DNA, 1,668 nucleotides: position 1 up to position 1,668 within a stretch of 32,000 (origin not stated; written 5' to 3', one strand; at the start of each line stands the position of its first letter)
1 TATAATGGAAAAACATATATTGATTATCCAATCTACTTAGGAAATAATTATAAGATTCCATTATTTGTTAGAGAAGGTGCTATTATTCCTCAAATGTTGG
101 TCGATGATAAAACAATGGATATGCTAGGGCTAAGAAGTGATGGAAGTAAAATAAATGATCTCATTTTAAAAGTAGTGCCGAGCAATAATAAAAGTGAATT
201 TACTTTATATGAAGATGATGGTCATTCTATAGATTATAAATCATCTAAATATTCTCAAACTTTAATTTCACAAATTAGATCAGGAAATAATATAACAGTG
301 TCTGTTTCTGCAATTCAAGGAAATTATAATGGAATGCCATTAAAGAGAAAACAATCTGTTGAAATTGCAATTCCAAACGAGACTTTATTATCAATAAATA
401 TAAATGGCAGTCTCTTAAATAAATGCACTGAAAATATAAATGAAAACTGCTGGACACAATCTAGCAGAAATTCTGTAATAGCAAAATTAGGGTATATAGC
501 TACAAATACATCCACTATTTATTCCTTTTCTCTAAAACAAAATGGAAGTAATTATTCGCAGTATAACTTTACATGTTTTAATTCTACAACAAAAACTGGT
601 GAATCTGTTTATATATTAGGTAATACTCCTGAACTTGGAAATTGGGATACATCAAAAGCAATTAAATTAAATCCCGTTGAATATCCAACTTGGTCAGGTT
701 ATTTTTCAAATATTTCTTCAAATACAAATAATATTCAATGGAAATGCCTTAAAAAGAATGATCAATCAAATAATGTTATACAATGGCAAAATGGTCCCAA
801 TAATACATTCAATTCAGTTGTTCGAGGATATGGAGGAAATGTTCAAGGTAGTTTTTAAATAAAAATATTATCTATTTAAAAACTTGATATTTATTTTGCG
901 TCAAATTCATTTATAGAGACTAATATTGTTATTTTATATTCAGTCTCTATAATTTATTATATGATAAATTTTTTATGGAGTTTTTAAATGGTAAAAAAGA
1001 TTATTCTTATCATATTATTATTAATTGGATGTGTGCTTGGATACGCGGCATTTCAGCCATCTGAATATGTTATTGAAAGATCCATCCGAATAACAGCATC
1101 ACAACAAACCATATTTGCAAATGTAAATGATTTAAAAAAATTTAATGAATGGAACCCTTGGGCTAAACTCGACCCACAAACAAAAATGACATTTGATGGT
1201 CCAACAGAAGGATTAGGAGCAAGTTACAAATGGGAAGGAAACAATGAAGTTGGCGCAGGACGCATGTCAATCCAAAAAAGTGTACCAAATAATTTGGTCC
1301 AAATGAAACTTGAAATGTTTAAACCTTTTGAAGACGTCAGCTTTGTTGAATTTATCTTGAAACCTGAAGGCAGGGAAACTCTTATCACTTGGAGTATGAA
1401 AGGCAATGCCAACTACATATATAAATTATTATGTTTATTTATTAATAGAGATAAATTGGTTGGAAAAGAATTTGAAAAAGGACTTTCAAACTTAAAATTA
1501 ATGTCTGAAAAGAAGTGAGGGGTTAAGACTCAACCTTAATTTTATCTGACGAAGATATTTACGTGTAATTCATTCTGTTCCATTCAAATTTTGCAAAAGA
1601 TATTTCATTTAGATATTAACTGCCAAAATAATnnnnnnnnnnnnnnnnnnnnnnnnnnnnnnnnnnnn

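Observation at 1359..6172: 160-nt duplication of a gene 3' end brackets a 4.5-kb insert with no recombinase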

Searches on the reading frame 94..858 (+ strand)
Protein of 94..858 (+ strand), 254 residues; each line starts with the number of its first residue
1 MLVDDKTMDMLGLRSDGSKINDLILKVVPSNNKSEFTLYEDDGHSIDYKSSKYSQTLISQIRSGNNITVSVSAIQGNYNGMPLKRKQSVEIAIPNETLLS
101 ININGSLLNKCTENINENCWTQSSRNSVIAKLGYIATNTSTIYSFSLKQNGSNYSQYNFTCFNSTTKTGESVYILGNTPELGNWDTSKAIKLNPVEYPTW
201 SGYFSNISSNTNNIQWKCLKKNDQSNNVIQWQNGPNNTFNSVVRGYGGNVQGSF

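Call 7: search_protein_families(library=pfam, proteins=[window:94-858:+])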
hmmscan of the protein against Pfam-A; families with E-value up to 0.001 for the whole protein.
window:94-858:+ (254 aa): 2 families
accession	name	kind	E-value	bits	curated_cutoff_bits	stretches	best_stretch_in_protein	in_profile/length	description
PF00686.25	CBM_20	-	3.7e-19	68.8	23.3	1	158-240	5-86/97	Starch binding domain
PF17137.9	DUF5110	-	8e-19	67.9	27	1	23-91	2-68/71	Domain of unknown function (DUF5110)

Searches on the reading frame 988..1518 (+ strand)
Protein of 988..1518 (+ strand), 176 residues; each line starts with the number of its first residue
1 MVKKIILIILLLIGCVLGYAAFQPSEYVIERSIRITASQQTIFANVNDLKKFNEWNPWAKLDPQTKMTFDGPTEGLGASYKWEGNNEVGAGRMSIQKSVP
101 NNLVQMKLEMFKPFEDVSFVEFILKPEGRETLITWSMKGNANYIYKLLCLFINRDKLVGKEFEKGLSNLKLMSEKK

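Call 7: search_protein_families(library=pfam, proteins=[window:988-1518:+])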
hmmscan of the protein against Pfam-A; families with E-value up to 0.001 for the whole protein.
window:988-1518:+ (176 aa): 1 family
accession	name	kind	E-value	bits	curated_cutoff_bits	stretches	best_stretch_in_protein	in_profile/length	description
PF10604.15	Polyketide_cyc2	-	1.5e-06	29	27.4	1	29-170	4-138/142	Polyketide cyclase / dehydrase and lipid transport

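Call 10: find_encoding_contigs(protein=window:988-1518:+, flank=10000, max_places=10)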
Protein window:988-1518:+ (176 aa): no gene with exactly this product is on record in the collection.

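Call 12: find_homologous_proteins(query=window:988-1518:+)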
Query window:988-1518:+ (176 aa): 49 proteins with E <= 0.001 among 85 candidates.
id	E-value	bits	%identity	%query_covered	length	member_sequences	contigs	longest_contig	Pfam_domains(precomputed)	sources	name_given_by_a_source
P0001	3.6e-106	370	97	99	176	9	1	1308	-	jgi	-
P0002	3.6e-101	354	89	100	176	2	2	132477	-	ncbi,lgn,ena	-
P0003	3.9e-66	240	60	100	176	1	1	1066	-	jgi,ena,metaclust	metaclust:\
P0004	1.9e-62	228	55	99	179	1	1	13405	PF10604.16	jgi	jgi:uncharacterized protein YndB with AHSA1/START domain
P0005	9.7e-60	219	52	99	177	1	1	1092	PF10604.16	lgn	-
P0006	1.5e-55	206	47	99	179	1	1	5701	PF10604.16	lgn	-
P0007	1.5e-49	186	48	88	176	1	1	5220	PF10604.16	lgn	-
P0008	1.2e-48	183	51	100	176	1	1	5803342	PF08327.18,PF10604.16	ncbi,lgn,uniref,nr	ncbi:SRPBCC family protein [Luteolibacter sp. LG18]|uniref:SRPBCC family protein n=1 Tax=Luteolibact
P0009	9.3e-48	180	49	99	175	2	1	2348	PF08327.18,PF10604.16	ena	-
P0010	1.1e-45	173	48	99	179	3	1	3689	PF10604.16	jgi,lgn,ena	-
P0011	5.1e-43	165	50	86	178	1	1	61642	PF10604.16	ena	-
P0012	4.4e-42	162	46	87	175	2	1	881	PF08327.18,PF10604.16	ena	-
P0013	1.8e-40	156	45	97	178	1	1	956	PF08327.18,PF10604.16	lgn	-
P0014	1.8e-35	140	41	96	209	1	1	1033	PF08327.18,PF10604.16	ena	-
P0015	2.7e-35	140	41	96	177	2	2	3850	PF08327.18,PF10604.16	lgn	-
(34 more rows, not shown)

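Call 13: find_encoding_contigs(protein=P0002, flank=10000, max_places=6)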
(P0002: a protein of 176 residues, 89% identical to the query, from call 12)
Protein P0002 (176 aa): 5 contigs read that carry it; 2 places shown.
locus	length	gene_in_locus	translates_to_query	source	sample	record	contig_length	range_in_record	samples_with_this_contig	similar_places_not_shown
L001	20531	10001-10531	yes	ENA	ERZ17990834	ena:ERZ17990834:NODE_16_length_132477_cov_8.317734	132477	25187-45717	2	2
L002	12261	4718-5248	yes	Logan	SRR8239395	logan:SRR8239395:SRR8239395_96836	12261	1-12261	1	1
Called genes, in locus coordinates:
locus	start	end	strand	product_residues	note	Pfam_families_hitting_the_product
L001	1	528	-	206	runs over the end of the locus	PF01812:5-FTHF_cyc-lig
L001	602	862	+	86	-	-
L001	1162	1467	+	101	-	-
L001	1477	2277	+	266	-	PF01618:MotA_ExbB (weak)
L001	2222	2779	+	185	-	-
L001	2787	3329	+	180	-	-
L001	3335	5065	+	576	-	-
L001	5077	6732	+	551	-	PF00753:Lactamase_B, PF12706:Lactamase_B_2 (weak), PF22505:RNase_J_b_CASP, PF07521:RMMBL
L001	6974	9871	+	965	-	PF01055:Glyco_hydro_31_2nd, PF21365:Glyco_hydro_31_3rd, PF17137:DUF5110, PF00686:CBM_20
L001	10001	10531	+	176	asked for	-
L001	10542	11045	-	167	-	PF00903:Glyoxalase, PF13669:Glyoxalase_4 (weak), PF22677:Ble-like_N (faint)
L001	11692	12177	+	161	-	-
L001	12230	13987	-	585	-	PF00664:ABC_membrane, PF02463:SMC_N (faint), PF00005:ABC_tran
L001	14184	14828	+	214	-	-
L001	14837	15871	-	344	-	PF00108:Thiolase_N (weak), PF08545:ACP_syn_III, PF08541:ACP_syn_III_C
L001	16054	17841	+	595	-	PF02463:SMC_N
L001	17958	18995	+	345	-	PF16884:ADH_N_2, PF00107:ADH_zinc_N, PF13602:ADH_zinc_N_2 (weak)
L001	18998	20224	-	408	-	PF00083:Sugar_tr, PF07690:MFS_1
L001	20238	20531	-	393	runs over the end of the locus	PF00501:AMP-binding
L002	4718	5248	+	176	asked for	-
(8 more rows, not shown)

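Call 14: find_encoding_contigs(protein=P0001, flank=10000, max_places=6)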
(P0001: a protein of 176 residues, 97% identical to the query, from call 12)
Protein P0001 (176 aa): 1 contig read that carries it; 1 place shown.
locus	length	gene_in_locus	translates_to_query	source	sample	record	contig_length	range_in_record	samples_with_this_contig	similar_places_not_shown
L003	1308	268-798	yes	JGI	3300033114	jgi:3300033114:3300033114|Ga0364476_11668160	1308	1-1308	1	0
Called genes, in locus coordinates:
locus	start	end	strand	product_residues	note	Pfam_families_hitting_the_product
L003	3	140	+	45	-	?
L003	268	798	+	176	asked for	-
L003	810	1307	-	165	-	?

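Call 17: find_related_loci(query=window:988-1518:+, collection=genome_contigs, flank=10000)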
Query window:988-1518:+ (176 aa) in genome_contigs; peptide patterns used: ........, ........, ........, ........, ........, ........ (x = any residue, [..] = any of these).
276 stretches matched a pattern; 31 encode a relative of the query (tblastn E <= 1e-3); 31 distinct loci.
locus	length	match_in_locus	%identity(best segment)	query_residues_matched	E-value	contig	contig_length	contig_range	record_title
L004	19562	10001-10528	86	1-176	1e-95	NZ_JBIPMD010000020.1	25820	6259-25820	MAG: Silvanigrella sp. isolate ME2015-11-03_3300035190_group6_bin73 Rohwer_bin1148_scaffold_408_c1, whole genome shotgun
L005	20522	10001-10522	45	2-175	1e-52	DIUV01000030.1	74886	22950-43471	MAG TPA_asm: Alphaproteobacteria bacterium UBA6149 UBA6149_contig_3099, whole genome shotgun sequence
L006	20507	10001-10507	45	1-169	2e-51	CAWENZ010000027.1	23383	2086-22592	MAG: uncultured Verrucomicrobiae bacterium isolate MFD02832.bin.2.104 genome assembly, contig: contig_47266, whole genom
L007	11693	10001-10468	47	20-175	7e-49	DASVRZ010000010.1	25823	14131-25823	MAG TPA_asm: Chthoniobacterales bacterium isolate SMAG_U3249 k141_1169270, whole genome shotgun sequence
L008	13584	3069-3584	44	1-173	1e-47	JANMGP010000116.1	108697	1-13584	MAG: Verrucomicrobiaceae bacterium isolate OTE_70_metabat_418 OTE_70_k141_2611367, whole genome shotgun sequence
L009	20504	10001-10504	44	1-169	4e-46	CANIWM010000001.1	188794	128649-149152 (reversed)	MAG: Chthoniobacteraceae bacterium isolate RH-18aug17-182 genome assembly, contig: RH-18aug17-C77, whole genome shotgun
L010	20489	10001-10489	45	13-176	3e-45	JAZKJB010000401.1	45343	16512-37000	MAG: Bdellovibrionota bacterium isolate ADI_DC_SW_02_SPN_11032020-bin079_1 DCSW02SPN_B079_1_000000000401, whole genome s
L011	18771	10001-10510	43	1-170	9e-43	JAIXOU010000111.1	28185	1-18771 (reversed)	MAG: Verrucomicrobiaceae bacterium isolate C1_MAG_00039 C1_MAG_00039_000000000104, whole genome shotgun sequence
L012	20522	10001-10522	42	1-173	2e-41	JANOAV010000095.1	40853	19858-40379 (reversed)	MAG: Verrucomicrobiales bacterium isolate VAR_18_metabat_271 VAR_18_k141_208784, whole genome shotgun sequence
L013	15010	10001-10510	41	1-169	2e-41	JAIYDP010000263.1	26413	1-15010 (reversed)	MAG: Verrucomicrobiaceae bacterium isolate H1_MAG_00039 pond_H1_MAG_00039_000000000015, whole genome shotgun sequence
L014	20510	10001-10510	42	1-169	3e-40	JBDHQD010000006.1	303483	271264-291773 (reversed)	MAG: Prosthecobacter sp. isolate AS-MESO-OLR.148 NODE_38_length_303483_cov_80.173204, whole genome shotgun sequence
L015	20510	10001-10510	40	1-169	2e-39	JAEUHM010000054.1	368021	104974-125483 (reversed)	MAG: Verrucomicrobiaceae bacterium isolate new MAG-17 k141_1673155, whole genome shotgun sequence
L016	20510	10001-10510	39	1-169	2e-39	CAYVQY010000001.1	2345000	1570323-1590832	MAG TPA_asm: uncultured Brevifollis sp. isolate SRP329715_co2_144 genome assembly, contig: NODE_1_length_2345000_cov_19.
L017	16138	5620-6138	41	1-168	9e-39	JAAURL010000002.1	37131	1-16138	MAG: Akkermansiaceae bacterium isolate RU_1_3 NODE_347_length_37131_cov_2.758945, whole genome shotgun sequence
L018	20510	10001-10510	39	1-169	3e-39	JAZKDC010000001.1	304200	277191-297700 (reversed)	MAG: Verrucomicrobiota bacterium isolate DC_HB_01_SPN181219-bin032 DCHB01SPN_B032_0_000000000001, whole genome shotgun s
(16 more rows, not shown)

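Call 50: search_protein_families(library=ncbifam, proteins=[window:988-1518:+])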
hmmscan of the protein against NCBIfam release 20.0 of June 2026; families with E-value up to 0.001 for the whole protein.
window:988-1518:+ (176 aa): 2 families
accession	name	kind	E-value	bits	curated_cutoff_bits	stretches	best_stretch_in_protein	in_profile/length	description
NF052495.1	PktCycXAC1230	equivalog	1.2e-15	57.5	490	1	7-170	15-175/380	polyketide cyclase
NF047583.1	LIC10604_fam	equivalog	0.00053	19.6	200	0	4-57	8-59/161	LIC10604 family protein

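Call 63: list_cluster_members(proteins=[P0001, window:988-1518:+, P0170])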
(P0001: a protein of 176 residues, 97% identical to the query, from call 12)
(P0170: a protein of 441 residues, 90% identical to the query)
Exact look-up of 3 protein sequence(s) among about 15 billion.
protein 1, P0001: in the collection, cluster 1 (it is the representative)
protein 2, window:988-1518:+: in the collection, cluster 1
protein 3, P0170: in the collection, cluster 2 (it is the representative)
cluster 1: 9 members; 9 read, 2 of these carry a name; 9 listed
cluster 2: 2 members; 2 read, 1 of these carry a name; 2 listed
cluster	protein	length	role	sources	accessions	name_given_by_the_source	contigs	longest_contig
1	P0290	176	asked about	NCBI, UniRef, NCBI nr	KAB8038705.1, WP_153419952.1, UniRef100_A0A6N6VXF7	polyketide cyclase [Silvanigrella paludirubra] | Polyketide cyclase n=1 Tax=Silvanigrella paludirubra TaxID=2499159 RepID=A0A6N6VXF7_9BACT | SRPBCC family protein [Silvanigrella paludirubra]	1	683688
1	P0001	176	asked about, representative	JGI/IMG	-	-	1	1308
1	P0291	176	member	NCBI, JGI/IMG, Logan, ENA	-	uncharacterized protein YndB with AHSA1/START domain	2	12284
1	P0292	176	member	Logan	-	-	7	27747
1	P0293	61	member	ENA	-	-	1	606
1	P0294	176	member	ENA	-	-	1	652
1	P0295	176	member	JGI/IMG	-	-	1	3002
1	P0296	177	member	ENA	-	-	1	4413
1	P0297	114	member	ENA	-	-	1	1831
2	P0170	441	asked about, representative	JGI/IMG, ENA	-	-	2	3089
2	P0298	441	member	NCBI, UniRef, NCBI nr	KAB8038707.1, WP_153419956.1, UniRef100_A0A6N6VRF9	xylose isomerase [Silvanigrella paludirubra] | Xylose isomerase n=1 Tax=Silvanigrella paludirubra TaxID=2499159 RepID=A0A6N6VRF9_9BACT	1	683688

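Call 65: find_encoding_contigs(protein=P0296, flank=10000, max_places=6)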
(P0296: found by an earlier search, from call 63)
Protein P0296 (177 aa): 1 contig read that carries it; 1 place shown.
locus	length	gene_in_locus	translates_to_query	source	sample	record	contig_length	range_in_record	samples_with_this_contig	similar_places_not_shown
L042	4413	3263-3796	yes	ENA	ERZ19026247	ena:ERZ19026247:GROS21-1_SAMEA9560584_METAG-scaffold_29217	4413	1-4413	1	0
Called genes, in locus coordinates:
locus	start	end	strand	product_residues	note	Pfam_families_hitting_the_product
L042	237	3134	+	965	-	PF01055:Glyco_hydro_31_2nd, PF21365:Glyco_hydro_31_3rd, PF17137:DUF5110, PF00686:CBM_20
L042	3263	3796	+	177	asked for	-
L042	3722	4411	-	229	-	?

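Call 67: find_encoding_contigs(protein=P0294, flank=10000, max_places=6)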
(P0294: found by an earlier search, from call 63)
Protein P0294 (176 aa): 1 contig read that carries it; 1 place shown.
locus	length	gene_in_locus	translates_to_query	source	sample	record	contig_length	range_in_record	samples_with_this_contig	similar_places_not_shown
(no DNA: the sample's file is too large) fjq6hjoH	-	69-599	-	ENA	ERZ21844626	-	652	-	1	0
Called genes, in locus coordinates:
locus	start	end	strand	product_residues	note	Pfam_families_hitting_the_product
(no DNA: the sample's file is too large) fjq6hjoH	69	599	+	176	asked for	-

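Call 68: find_encoding_contigs(protein=P0292, flank=10000, max_places=10)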
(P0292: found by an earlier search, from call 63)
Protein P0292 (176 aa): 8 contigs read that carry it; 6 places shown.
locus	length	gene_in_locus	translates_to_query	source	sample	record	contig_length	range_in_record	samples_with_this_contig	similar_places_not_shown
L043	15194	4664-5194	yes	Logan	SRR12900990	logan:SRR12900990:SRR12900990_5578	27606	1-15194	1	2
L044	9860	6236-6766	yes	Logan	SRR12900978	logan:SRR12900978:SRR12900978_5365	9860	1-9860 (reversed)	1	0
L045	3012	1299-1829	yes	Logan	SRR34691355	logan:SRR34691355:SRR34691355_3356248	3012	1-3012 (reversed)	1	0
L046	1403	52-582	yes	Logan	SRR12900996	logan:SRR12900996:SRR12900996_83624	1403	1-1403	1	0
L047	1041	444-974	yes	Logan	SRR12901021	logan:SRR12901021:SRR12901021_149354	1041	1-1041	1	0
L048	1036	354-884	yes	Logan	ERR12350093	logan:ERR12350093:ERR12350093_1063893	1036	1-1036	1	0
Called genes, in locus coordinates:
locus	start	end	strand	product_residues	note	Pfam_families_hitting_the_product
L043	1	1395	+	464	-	?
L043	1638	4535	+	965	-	PF01055:Glyco_hydro_31_2nd, PF21365:Glyco_hydro_31_3rd, PF17137:DUF5110, PF00686:CBM_20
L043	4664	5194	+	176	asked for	-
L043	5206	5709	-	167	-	PF00903:Glyoxalase, PF13669:Glyoxalase_4 (weak), PF22677:Ble-like_N (faint)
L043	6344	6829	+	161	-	-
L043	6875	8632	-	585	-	PF00664:ABC_membrane, PF00005:ABC_tran, PF02463:SMC_N (faint)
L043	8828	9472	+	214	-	-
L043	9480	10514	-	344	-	PF00108:Thiolase_N (faint), PF08545:ACP_syn_III, PF08541:ACP_syn_III_C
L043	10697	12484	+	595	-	PF02463:SMC_N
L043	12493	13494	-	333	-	PF10282:Lactonase (faint)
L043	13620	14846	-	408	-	PF00083:Sugar_tr, PF07690:MFS_1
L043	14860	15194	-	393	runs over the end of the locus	PF00501:AMP-binding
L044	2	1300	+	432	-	?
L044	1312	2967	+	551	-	PF00753:Lactamase_B, PF12706:Lactamase_B_2 (weak), PF22505:RNase_J_b_CASP, PF07521:RMMBL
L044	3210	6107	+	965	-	PF01055:Glyco_hydro_31_2nd, PF21365:Glyco_hydro_31_3rd, PF17137:DUF5110, PF00686:CBM_20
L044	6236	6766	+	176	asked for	-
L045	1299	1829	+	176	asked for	-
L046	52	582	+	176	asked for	-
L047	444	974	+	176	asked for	-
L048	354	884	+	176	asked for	-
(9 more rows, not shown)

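Call 69: search_protein_families(library=pfam, proteins=[L042:3722-4411:-], max_evalue=0.01)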
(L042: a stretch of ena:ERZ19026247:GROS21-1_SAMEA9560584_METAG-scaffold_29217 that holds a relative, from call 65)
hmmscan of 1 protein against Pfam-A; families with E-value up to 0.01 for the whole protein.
L042:3722-4411:- (229 aa): 3 families
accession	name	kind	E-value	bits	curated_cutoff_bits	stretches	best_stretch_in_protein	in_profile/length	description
PF13612.12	DDE_Tnp_1_3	-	7.5e-11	42.7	27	1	48-198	8-147/155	Transposase DDE domain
PF01609.27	DDE_Tnp_1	-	8.8e-06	26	23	1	79-193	27-171/200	Transposase DDE domain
PF13359.12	DDE_Tnp_4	-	0.0056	16.7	24.8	0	126-189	72-124/158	DDE superfamily endonuclease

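Call 71: find_encoding_contigs(protein=P0297, flank=10000, max_places=4)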
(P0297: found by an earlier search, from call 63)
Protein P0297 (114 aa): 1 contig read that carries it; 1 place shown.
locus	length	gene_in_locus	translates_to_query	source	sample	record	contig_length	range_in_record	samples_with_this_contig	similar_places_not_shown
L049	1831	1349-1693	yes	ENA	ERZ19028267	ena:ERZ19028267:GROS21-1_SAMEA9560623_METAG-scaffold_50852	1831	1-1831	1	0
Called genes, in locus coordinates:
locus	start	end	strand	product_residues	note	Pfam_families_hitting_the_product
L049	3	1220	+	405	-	?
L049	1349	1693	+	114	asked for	-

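Call 72: find_encoding_contigs(protein=P0293, flank=10000, max_places=4)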
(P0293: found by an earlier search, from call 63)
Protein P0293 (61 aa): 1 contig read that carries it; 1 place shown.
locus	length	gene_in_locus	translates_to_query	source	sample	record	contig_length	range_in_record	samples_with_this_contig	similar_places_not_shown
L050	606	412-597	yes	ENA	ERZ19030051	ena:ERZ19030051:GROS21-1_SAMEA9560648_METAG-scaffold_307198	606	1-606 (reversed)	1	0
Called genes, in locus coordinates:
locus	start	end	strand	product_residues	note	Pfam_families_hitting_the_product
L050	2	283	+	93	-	?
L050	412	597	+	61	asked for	-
